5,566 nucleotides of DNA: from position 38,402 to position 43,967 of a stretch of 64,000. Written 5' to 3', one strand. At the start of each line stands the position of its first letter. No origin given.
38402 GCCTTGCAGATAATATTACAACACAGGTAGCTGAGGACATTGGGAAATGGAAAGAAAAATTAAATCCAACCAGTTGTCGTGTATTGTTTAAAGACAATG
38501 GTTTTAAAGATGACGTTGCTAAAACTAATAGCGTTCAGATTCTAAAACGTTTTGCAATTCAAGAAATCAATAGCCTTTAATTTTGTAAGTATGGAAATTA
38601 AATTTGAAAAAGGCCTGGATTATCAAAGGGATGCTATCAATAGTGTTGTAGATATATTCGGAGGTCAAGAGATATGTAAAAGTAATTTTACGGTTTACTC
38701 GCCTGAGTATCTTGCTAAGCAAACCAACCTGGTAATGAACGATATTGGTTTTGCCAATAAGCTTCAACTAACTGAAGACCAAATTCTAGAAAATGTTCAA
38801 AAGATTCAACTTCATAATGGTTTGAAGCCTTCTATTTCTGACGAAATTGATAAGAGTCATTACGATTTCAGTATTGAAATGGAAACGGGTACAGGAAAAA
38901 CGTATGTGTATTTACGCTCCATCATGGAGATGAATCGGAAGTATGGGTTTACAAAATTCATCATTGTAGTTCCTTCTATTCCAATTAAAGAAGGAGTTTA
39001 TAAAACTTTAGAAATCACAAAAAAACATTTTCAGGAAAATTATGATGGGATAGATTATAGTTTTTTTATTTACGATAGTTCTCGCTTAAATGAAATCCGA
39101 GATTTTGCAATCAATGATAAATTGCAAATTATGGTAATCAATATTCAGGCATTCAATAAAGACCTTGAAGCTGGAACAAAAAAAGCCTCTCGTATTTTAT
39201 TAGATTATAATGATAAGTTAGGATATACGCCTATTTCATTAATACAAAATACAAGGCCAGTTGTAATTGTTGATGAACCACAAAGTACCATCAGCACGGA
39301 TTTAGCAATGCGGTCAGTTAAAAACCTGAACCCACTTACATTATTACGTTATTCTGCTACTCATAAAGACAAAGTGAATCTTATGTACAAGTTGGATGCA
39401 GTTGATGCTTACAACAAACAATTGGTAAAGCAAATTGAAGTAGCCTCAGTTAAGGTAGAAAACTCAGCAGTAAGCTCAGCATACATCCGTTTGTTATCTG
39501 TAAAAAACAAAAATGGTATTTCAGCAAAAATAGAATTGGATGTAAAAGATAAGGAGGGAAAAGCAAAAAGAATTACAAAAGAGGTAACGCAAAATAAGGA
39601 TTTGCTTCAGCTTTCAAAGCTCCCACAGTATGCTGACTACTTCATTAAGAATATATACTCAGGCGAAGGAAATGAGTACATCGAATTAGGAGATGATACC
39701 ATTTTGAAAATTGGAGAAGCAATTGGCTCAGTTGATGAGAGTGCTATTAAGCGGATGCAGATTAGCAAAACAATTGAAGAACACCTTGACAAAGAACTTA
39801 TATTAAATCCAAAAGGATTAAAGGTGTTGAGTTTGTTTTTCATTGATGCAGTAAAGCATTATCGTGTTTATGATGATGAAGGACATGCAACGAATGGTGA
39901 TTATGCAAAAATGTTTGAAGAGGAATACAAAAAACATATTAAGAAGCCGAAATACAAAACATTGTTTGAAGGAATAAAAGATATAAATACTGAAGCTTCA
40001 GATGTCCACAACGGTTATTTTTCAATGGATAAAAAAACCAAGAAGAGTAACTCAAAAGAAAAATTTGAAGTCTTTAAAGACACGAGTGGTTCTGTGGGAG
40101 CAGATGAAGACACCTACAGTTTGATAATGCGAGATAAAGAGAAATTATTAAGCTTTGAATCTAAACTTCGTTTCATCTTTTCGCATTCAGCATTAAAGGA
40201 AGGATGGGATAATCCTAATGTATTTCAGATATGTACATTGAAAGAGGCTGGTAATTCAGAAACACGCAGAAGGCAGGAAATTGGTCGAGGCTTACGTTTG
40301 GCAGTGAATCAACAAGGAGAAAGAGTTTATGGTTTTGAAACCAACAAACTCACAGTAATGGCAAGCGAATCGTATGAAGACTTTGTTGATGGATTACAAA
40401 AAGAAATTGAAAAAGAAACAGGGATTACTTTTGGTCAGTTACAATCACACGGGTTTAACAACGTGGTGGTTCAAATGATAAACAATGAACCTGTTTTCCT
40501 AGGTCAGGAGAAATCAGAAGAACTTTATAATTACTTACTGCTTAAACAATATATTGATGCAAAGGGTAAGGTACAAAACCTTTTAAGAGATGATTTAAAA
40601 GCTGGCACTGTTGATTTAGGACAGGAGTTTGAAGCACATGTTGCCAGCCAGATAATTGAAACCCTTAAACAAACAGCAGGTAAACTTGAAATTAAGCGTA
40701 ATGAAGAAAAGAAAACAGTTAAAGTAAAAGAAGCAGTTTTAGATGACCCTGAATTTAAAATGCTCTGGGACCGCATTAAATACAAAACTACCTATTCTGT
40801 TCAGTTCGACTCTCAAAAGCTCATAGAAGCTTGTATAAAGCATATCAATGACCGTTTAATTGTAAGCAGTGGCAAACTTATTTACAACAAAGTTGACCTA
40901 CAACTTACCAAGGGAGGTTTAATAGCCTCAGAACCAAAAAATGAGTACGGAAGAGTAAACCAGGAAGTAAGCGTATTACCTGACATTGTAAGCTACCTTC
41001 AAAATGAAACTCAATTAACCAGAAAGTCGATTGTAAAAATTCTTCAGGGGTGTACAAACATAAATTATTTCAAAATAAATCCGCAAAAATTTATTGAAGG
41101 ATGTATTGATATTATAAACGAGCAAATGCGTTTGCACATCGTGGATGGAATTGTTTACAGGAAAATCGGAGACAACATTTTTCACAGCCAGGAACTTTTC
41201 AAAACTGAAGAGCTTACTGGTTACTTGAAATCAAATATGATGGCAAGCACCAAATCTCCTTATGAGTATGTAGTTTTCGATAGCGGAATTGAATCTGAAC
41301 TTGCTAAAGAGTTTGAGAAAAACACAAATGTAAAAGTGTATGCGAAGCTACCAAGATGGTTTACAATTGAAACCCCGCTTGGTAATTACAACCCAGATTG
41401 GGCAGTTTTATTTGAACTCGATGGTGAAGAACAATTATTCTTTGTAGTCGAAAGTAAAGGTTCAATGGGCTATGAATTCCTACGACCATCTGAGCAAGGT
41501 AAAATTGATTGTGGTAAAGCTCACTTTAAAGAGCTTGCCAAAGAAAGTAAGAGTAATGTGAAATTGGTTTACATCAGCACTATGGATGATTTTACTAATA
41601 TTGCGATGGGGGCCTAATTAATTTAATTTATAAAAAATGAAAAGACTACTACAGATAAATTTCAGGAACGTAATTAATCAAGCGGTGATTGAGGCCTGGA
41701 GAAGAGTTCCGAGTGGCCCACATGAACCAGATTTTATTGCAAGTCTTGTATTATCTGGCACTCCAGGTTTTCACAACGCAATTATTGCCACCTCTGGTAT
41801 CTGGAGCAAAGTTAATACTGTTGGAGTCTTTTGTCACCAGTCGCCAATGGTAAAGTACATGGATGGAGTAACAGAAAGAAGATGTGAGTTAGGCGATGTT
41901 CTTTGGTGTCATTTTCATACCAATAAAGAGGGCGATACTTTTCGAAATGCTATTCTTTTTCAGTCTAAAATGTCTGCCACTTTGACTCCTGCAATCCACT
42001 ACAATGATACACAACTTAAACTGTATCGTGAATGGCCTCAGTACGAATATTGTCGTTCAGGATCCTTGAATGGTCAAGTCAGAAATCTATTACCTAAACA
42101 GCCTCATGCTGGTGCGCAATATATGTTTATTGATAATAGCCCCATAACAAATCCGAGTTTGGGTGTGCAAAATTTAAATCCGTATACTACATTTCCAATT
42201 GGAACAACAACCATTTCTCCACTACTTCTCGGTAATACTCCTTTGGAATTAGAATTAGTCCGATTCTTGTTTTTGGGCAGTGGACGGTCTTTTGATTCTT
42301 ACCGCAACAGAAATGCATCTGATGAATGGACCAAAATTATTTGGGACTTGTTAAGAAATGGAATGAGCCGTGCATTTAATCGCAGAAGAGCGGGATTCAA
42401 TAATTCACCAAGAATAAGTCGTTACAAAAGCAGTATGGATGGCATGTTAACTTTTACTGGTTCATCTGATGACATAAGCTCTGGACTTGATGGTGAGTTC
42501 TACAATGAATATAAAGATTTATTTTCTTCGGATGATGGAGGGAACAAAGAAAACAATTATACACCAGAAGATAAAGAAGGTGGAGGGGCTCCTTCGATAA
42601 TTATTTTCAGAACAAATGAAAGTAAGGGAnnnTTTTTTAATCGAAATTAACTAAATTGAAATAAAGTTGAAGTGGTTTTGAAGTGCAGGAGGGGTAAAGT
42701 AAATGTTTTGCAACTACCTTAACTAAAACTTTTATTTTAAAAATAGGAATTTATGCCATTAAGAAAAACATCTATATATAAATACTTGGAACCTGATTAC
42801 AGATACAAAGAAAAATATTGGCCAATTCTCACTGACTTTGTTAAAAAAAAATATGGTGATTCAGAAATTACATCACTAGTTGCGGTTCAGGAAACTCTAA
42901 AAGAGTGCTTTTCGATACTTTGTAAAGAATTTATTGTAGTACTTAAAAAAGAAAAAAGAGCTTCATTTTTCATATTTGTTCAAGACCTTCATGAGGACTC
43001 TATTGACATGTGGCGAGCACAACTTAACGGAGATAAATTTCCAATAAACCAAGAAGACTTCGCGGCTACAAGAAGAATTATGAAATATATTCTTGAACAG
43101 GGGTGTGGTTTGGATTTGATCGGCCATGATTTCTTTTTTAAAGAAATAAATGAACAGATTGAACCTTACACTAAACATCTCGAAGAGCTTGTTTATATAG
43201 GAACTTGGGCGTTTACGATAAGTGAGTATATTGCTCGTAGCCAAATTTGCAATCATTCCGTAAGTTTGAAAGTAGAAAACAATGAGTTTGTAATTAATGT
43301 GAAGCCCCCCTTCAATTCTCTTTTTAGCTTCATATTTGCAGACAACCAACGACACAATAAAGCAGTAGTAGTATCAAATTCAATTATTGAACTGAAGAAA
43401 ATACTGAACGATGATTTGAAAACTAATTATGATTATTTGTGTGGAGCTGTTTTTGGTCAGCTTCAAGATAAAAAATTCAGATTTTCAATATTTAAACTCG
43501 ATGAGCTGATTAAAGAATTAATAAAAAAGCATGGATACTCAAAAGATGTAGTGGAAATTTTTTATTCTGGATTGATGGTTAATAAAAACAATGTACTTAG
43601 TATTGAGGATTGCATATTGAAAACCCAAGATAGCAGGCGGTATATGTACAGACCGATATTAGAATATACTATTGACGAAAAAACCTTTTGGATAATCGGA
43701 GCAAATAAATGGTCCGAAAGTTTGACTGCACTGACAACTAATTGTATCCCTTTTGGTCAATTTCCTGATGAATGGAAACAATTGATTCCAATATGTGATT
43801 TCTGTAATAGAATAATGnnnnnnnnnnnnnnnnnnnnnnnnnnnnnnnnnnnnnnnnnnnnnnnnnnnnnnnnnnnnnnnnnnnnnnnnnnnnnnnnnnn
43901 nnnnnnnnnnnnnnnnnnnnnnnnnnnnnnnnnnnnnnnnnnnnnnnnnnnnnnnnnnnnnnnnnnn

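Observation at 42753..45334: Candidate novel module: 543-aa protein with C-terminal PD-(D/E)xK motif plus PPP-family phosphatase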

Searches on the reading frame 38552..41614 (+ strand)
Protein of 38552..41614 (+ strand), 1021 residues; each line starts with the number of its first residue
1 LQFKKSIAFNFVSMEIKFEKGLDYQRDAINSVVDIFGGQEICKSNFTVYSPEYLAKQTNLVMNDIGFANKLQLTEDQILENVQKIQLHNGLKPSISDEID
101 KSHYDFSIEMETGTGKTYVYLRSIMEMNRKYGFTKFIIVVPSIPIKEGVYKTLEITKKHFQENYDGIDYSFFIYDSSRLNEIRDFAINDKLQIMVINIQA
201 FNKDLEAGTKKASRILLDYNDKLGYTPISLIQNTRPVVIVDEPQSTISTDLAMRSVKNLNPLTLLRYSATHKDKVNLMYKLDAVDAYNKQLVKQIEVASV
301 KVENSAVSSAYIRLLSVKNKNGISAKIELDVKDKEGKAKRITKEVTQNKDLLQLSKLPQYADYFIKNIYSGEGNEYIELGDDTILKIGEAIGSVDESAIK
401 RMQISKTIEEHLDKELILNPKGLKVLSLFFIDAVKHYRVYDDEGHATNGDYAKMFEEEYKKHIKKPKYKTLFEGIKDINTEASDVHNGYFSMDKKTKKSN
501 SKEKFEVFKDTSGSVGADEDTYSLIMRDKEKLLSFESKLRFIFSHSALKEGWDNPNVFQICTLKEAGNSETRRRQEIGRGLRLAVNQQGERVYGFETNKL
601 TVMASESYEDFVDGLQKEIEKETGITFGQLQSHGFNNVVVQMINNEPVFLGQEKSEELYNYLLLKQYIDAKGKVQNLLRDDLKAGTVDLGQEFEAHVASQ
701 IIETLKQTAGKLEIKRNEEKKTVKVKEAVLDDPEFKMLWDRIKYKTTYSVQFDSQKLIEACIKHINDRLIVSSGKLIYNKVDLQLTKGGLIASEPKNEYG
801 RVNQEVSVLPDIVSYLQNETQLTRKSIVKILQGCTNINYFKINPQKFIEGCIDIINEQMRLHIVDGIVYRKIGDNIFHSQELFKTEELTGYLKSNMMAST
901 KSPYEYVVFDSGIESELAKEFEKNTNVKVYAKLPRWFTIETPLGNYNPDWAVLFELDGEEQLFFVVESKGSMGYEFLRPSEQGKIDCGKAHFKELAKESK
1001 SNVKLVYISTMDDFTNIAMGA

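Call 3: search_protein_families(library=pfam, proteins=[window:38552-41614:+], max_evalue=0.1)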
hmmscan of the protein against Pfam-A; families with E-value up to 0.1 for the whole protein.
window:38552-41614:+ (1021 aa): 4 families
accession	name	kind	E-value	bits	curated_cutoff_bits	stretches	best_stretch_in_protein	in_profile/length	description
PF19778.5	RE_endonuc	-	5e-33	113.6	23.4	1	901-1002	2-99/108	Endonuclease domain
PF04851.21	ResIII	-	4.6e-14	53.1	22.5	1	95-272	15-163/164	Type III restriction enzyme, res subunit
PF00270.35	DEAD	-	1.7e-06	28.3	26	1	103-217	15-110/167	DEAD/DEAH box helicase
PF02562.22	PhoH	-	0.025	14.5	27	0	110-149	26-65/205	PhoH-like protein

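Call 4: search_protein_families(library=padloc, proteins=[window:38552-41614:+], max_evalue=0.1)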
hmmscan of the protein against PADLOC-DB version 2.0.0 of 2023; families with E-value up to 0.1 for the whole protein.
window:38552-41614:+ (1021 aa): 4 families
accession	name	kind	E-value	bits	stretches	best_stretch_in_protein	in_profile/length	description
PDLC03647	REase_III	-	0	1048.6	1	14-1016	1-984/989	Type III restriction enzyme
PDLC03649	REase_III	-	1.8e-93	312.2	1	13-1002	2-953/973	Type III restriction enzyme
PDLC03650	REase_III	-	4.8e-09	33.2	2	233-293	223-282/898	Type III restriction enzyme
PDLC01439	typeIV_DinG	-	0.0027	14.4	1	106-161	37-88/575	CAS-IV-A; associated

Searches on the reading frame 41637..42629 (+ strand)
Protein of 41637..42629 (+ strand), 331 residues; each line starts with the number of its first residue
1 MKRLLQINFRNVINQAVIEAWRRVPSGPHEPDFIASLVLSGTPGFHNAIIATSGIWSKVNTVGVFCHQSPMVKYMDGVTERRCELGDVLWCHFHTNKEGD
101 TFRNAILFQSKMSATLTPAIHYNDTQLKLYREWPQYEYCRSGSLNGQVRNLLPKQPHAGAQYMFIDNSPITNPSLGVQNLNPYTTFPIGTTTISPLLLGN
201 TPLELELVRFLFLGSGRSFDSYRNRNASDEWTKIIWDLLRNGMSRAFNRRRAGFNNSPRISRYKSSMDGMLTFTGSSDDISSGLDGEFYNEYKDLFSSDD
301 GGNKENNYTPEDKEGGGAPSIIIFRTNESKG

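Call 3: search_protein_families(library=pfam, proteins=[window:41637-42629:+], max_evalue=0.1)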
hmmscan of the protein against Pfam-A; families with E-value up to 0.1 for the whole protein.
window:41637-42629:+ (331 aa): 0 families

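Call 4: search_protein_families(library=padloc, proteins=[window:41637-42629:+], max_evalue=0.1)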
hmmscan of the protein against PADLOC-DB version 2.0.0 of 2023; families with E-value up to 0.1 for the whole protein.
window:41637-42629:+ (331 aa): 0 families

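Call 5: search_protein_families(library=ncbifam, proteins=[window:41637-42629:+], max_evalue=0.1)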
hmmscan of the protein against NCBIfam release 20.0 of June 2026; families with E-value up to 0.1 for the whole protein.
window:41637-42629:+ (331 aa): 0 families

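Call 61: search_solved_structures(query=window:41637-42629:+, max_evalue=1)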
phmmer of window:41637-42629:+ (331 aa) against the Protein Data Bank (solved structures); distinct sequences matched with E-value up to 1: 0.

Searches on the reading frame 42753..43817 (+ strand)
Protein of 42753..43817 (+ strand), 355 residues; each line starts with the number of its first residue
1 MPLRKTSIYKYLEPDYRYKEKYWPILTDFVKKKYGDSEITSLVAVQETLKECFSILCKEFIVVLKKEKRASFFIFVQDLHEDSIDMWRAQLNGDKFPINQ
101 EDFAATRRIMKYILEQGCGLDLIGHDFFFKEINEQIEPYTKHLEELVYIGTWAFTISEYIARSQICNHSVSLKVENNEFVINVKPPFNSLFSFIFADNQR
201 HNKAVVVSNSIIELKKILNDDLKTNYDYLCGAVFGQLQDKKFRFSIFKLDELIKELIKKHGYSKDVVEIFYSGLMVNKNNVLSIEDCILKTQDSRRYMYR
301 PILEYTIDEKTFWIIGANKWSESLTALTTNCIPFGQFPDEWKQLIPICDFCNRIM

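Call 66: predict_structure(alignment_id=A4)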
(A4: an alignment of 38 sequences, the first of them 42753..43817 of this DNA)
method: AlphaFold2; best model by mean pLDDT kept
length: 355 residues; sequences in the alignment: 38
mean_pLDDT: 91.8   pTM: 0.91
mean pLDDT of the five models: 91.8, 91.0, 90.4, 89.8, 87.6
residues with pLDDT >= 90: 265; 70-90: 88; 50-70: 2; < 50: 0
segments of 3 or more residues with pLDDT < 50: none
pLDDT, mean of each block of 10 residues (from residue 1): 76 91 96 94 96 98 98 96 92 87 94 98 94 95 97 96 93 94 91 85 77 93 91 76 81 92 95 96 96 93 97 93 91 90 94 90
secondary structure, 60 per line:
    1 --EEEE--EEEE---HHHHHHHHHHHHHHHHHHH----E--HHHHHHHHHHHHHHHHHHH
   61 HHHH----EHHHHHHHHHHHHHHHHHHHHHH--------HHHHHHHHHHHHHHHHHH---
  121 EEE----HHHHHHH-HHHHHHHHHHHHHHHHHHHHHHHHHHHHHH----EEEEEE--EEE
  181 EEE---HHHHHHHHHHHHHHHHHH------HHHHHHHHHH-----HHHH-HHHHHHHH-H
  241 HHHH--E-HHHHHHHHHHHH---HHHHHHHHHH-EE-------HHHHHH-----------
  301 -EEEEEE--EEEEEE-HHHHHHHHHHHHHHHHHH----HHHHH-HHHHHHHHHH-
elements in order: E3-6 E9-12 H16-34 H42-64 H70-91 H100-117 E121-123 H128-134 H136-165 E170-175 E178-183 H187-204 H211-220 H226-229 H231-238 H240-244 H249-260 H264-273 H284-289 E302-307 E310-315 H317-334 H339-343 H345-354

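Call 70: fold_search(model_id=the predicted structure, library=pdb)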
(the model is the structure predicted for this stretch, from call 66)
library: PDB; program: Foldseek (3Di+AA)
matches with E <= 10: 223; with E <= 0.001: 1
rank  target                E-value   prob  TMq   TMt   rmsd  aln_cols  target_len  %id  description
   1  9wuf                  4.2e-04  1.00  0.57  0.19   7.3       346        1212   12  Cryo-EM structure of Upx (released 2026-02-11)
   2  8f7s_D                1.5e-01  0.20  0.12  0.14  18.7       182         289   10  Gi bound delta-opioid receptor in complex with deltorphin (released 2022-12-14)
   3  9ydp_R                3.2e-01  0.16  0.15  0.17  16.9       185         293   11  Human delta opioid receptor complex with mini-Gi and agonist DADLE (released 2025-12-10)
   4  8y71_R                3.8e-01  0.09  0.10  0.12  18.7       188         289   11  positive allosteric modulator(BMS986187)-bound delta-opioid receptor-Gi complex (released 2026-01-07)
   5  9ppq                  3.8e-01  0.08  0.15  0.18  20.4       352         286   11  Locally-refined Mu-Opioid Receptor bound with novel compound 0505 (3-[({[(1P)-1-(3-chlorophenyl)-1H-pyrazol-3-yl]methyl} (released 2026-03-04)
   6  7xms_R                4.2e-01  0.10  0.14  0.16  18.0       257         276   10  CryoEM structure of somatostatin receptor 4 (SSTR4) in complex with Gi1 and its endogeneous ligand SST-14 (released 2022-08-03)
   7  9k20_A                4.4e-01  0.14  0.15  0.17  18.2       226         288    9  Cryo-EM structure of ATP-bound P2Y purinoceptor 2-miniGo-scFv16 complex (released 2025-06-11)
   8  8vvg_A                4.4e-01  0.11  0.12  0.13  18.5       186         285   12  Kappa opioid receptor in complex with heterotrimerig Gi protein, bound to inverse agonist GB18 (released 2025-01-15)
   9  6pt2_B                5.9e-01  0.11  0.14  0.14  18.6       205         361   10  Crystal structure of the active delta opioid receptor in complex with the peptide agonist KGCHM07 (released 2019-12-11)
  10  9odn_R                6.6e-01  0.06  0.12  0.13  18.0       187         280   11  Structure of the MOR/Gi/DAMGO Complex, GTP-Bound, G-Primed (released 2026-03-04)
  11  7wq4_R                8.5e-01  0.10  0.13  0.16  17.8       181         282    9  Galanin-bound galanin receptor 2 in complex with Gq (released 2022-04-20)
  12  8k3z_A                8.9e-01  0.08  0.14  0.16  19.1       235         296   12  Cryo-EM structure of CXCR4 in complex with CXCL12 (released 2024-07-17)
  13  7f1q_R                9.4e-01  0.08  0.16  0.16  20.1       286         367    8  Cryo-EM structure of the chemokine receptor CCR5 in complex with MIP-1a and Gi (released 2021-07-14)
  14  9cgk_A                9.8e-01  0.09  0.12  0.14  18.9       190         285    9  CryoEM structure of delta opioid receptor bound to G proteins and a full bitopic agonist (released 2025-04-02)
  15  9qwr_B                9.8e-01  0.08  0.10  0.18  22.6       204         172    9  MIC60 helical bundle dimer (released 2026-02-25)
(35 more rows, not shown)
